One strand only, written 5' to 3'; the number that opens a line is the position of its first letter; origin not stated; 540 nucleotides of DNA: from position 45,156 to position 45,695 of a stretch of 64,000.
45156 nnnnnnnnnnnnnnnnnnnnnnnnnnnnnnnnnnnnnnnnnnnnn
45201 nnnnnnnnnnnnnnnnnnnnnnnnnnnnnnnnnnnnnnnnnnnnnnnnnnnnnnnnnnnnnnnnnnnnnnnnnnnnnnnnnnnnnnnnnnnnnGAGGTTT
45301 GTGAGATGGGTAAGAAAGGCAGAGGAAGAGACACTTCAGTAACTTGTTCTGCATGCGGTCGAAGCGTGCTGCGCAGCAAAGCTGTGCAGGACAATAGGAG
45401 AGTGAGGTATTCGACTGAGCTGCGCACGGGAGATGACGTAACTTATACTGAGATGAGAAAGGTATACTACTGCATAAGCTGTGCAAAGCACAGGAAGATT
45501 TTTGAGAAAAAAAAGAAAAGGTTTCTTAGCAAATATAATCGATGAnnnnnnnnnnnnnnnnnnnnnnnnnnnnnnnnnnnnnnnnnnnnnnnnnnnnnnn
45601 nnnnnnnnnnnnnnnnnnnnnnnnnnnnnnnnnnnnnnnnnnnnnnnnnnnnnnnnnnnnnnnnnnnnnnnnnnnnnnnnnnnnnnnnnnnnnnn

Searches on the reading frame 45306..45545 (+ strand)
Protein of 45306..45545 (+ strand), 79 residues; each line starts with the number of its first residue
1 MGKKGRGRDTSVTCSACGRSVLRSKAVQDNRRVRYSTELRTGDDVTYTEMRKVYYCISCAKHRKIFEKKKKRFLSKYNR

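Call 3: search_protein_families(library=pfam, proteins=[window:45306-45545:+], max_evalue=1)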
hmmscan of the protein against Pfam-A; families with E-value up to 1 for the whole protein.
window:45306-45545:+ (79 aa): 6 families
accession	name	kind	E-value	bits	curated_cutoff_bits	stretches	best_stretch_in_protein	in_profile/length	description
PF01283.25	Ribosomal_S26e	-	1.8e-06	28.7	27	1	3-69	12-87/108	Ribosomal protein S26e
PF24443.1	DUF7562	-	0.026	15.2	27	1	7-28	7-28/95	Family of unknown function (DUF7562)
PF03107.22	C1_2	-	0.085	13.6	26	0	7-21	13-27/48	C1 domain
PF13119.11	DUF3973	-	0.097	13.2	25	1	53-69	1-17/40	Domain of unknown function (DUF3973)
PF07282.18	Cas12f1-like_TNB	-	0.16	12.6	26.3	1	8-59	25-46/60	Cas12f1-like, TNB domain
PF02635.20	DsrE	-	0.2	12.3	22.7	1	52-68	73-89/116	DsrE/DsrF-like family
